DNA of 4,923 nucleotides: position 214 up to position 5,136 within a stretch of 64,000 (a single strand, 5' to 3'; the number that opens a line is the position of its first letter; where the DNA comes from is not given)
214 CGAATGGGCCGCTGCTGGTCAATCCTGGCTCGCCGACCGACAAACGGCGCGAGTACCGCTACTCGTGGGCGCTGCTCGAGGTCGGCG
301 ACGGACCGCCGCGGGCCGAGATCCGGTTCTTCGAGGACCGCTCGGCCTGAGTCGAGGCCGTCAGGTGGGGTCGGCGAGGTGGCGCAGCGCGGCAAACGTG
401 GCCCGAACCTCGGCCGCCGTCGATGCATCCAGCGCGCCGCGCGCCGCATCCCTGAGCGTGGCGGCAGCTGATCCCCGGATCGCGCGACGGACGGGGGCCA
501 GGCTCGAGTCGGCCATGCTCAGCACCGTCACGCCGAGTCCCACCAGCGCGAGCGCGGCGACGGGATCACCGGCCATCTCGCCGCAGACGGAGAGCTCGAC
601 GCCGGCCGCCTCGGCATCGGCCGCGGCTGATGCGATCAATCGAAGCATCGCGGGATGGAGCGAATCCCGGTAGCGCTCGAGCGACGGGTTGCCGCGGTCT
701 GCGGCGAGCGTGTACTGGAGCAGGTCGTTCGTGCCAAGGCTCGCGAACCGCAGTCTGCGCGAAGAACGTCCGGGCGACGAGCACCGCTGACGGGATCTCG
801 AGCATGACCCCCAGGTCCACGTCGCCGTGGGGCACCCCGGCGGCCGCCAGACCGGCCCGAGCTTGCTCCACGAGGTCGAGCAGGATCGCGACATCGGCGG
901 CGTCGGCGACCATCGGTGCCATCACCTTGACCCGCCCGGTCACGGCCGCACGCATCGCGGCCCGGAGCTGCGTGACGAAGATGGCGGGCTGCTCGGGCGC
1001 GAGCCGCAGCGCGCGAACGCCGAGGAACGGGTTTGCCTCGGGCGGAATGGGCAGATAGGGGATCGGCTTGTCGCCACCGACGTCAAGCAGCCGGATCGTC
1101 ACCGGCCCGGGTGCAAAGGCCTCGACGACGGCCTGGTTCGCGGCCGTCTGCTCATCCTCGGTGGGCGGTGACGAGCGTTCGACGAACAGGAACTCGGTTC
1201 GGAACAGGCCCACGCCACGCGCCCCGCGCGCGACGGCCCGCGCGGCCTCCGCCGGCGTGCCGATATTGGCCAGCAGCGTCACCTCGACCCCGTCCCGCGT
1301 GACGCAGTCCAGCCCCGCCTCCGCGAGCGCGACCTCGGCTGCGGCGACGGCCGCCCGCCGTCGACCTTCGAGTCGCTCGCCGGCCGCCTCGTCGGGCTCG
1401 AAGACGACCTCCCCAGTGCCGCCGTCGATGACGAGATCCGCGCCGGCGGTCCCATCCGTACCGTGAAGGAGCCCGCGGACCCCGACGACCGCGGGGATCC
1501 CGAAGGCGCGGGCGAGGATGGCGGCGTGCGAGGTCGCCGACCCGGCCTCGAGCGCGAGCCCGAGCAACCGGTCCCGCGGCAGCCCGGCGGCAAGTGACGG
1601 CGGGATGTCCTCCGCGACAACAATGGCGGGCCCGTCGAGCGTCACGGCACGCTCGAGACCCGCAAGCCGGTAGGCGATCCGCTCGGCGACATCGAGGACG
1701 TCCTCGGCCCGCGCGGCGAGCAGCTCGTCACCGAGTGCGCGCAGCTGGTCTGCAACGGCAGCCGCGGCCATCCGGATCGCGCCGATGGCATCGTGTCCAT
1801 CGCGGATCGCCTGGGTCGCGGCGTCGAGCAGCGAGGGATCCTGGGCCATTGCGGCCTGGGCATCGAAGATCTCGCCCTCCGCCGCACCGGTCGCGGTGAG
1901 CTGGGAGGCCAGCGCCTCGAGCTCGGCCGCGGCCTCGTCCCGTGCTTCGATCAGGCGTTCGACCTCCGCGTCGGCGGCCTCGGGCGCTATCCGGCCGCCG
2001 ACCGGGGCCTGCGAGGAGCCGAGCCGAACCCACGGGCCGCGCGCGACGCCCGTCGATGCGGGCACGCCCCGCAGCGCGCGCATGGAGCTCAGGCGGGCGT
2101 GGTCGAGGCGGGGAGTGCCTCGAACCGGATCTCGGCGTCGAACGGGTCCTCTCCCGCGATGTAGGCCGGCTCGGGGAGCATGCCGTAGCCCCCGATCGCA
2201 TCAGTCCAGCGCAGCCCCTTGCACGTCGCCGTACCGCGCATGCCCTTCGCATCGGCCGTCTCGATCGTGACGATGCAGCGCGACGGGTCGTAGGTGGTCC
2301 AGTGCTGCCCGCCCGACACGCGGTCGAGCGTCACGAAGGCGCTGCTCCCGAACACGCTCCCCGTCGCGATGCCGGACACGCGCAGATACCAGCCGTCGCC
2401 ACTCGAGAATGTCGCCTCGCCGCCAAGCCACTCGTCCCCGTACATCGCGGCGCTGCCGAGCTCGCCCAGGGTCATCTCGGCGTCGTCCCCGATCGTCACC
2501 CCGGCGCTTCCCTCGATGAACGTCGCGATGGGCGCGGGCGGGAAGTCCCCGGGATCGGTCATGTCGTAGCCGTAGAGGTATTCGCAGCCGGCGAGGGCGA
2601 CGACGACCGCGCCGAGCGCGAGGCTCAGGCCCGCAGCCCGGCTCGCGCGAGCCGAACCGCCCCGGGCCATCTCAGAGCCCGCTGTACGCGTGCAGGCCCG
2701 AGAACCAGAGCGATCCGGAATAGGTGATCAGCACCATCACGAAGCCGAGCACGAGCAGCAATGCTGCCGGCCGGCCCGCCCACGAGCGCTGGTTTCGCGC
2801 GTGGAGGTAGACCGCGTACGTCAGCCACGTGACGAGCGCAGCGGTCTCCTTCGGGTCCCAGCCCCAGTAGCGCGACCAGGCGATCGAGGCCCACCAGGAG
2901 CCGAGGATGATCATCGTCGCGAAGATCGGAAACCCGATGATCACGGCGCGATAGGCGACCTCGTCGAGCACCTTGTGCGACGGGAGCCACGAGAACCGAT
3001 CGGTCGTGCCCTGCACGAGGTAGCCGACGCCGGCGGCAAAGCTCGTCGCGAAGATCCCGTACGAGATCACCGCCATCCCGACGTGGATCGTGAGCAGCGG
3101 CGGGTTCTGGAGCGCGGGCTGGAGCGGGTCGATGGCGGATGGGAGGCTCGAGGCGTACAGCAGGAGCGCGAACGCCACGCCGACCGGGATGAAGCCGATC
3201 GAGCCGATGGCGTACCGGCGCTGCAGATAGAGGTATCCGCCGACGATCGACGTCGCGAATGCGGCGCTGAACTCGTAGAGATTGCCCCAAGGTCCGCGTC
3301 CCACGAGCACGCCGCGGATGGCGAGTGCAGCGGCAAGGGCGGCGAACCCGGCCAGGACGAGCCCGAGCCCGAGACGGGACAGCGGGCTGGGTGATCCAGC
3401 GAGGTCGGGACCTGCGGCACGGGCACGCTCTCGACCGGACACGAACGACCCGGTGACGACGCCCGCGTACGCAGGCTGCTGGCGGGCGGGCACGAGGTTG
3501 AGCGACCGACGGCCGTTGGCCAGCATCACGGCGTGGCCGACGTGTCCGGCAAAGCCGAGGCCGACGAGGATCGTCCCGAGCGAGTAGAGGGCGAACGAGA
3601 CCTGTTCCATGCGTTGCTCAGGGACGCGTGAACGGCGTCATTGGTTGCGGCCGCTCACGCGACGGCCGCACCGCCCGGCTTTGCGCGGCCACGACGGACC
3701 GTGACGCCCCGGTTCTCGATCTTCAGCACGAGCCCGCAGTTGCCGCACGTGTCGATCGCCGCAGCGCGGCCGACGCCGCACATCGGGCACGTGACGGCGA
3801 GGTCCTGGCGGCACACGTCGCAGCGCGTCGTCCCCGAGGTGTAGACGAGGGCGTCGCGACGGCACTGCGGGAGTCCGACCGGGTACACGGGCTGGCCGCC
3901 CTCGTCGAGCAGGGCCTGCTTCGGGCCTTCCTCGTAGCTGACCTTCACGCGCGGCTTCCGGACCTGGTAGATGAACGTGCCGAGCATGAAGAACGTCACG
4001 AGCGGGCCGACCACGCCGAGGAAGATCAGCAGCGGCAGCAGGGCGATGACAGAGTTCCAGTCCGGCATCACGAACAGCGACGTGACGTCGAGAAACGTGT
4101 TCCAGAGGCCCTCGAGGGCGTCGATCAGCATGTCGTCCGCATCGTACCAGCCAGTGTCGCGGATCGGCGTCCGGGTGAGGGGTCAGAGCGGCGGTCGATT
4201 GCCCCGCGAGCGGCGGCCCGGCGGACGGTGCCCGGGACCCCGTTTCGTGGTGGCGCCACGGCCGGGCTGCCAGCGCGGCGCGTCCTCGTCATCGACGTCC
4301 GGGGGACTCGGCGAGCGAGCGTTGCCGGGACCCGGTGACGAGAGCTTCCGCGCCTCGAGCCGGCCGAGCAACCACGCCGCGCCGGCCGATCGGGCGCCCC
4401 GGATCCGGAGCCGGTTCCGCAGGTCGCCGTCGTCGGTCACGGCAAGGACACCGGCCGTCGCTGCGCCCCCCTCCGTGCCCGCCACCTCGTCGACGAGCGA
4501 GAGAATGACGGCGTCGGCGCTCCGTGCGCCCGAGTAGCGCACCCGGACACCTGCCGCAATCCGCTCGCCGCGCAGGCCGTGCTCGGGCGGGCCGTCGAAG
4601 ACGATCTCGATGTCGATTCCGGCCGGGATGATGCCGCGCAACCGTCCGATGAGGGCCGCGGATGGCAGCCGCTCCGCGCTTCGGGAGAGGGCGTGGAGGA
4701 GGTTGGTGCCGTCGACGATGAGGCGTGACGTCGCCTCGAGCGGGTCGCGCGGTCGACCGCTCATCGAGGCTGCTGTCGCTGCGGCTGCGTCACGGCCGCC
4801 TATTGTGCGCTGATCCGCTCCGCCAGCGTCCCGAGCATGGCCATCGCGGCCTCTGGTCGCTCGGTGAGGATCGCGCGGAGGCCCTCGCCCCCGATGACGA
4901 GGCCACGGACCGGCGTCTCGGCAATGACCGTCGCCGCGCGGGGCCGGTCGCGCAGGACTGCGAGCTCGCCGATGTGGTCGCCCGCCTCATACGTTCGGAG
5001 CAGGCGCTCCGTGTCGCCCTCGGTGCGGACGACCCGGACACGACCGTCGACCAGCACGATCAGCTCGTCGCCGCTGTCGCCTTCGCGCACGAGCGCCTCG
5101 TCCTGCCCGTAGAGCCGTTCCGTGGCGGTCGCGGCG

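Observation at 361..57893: At least ten single-base frame disruptions in conserved genes, probably homopolymer sequencing errors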

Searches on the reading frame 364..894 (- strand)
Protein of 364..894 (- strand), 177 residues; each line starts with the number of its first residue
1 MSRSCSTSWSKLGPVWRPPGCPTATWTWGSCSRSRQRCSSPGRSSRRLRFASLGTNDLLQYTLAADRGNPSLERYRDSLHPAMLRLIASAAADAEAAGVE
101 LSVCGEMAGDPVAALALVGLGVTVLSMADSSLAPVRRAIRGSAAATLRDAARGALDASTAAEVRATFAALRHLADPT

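Call 8: search_protein_families(library=pfam, proteins=[window:364-894:-], max_evalue=0.01)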
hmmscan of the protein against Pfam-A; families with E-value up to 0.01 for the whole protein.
window:364-894:- (177 aa): 1 family
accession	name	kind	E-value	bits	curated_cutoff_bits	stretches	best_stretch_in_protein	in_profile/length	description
PF02896.24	PEP-utilizers_C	-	1.9e-28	99.9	22.8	1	46-141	195-290/293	PEP-utilising enzyme, PEP-binding domain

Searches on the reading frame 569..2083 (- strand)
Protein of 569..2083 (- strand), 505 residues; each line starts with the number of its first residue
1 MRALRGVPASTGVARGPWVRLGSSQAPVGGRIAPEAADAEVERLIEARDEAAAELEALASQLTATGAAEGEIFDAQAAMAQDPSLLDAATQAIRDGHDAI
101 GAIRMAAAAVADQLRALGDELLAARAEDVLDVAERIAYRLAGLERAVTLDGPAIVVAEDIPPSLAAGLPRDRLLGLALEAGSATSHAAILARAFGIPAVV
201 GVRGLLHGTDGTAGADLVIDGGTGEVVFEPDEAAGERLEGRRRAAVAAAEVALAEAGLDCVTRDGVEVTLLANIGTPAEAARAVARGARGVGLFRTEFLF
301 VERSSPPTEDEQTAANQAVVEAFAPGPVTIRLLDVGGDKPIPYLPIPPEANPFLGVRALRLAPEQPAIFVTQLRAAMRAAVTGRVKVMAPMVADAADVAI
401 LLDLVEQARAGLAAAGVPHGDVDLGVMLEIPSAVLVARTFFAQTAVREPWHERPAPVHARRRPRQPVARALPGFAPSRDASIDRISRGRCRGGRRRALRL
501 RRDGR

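Call 8: search_protein_families(library=pfam, proteins=[window:569-2083:-], max_evalue=0.01)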
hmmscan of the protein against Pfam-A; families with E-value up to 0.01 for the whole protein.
window:569-2083:- (505 aa): 3 families
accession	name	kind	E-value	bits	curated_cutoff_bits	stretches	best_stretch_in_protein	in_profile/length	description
PF02896.24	PEP-utilizers_C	-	3.1e-56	191.1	22.8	1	260-441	12-194/293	PEP-utilising enzyme, PEP-binding domain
PF05524.18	PEP-utilisers_N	-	1.5e-22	80.5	24.4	1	5-125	1-121/121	PEP-utilising enzyme, N-terminal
PF00391.29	PEP-utilizers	-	1.1e-17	63.8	23.1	1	151-224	3-72/72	PEP-utilising enzyme, mobile domain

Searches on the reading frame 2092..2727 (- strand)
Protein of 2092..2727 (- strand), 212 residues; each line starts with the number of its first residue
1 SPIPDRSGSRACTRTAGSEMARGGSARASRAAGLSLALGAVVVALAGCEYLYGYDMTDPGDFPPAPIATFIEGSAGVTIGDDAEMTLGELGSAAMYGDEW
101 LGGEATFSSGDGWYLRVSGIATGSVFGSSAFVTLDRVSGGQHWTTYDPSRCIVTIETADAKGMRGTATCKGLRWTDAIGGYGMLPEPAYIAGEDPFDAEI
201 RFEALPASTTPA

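Call 56: search_protein_families(library=pfam, proteins=[window:2092-2727:-], max_evalue=0.001)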
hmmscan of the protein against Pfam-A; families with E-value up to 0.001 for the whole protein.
window:2092-2727:- (212 aa): 0 families

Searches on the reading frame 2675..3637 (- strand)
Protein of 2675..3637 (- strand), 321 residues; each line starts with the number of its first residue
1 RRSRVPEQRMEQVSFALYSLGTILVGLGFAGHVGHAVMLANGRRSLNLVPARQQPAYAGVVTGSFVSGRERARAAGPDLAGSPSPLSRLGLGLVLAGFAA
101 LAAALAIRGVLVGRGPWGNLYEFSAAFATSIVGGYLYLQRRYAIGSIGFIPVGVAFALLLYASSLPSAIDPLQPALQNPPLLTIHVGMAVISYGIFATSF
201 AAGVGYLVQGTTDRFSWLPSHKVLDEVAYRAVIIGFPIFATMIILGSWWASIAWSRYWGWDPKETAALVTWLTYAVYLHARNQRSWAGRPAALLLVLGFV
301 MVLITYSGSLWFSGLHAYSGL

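Call 14: search_protein_families(library=pfam, proteins=[window:2675-3637:-], max_evalue=0.01)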
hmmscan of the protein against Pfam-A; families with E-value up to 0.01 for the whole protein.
window:2675-3637:- (321 aa): 1 family
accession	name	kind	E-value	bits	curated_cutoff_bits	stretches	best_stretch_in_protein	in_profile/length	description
PF01578.25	Cytochrom_C_asm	-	4.2e-41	141.4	29.9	1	117-316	1-212/212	Cytochrome C assembly protein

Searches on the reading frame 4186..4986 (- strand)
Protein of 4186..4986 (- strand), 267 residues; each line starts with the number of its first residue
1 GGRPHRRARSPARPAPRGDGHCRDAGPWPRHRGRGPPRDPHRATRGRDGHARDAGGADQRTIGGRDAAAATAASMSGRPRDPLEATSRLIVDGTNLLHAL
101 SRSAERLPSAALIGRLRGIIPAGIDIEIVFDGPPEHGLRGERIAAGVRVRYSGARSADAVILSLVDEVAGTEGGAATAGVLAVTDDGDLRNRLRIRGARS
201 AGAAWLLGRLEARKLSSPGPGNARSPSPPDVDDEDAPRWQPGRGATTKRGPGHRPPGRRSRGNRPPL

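Call 57: search_protein_families(library=pfam, proteins=[window:4186-4986:-], max_evalue=0.001)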
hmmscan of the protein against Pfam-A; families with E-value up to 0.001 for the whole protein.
window:4186-4986:- (267 aa): 1 family
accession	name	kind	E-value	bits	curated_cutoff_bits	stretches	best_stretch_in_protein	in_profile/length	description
PF05991.17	NYN_YacP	-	1.4e-05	25.6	24.6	1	122-211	42-128/166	YacP-like NYN domain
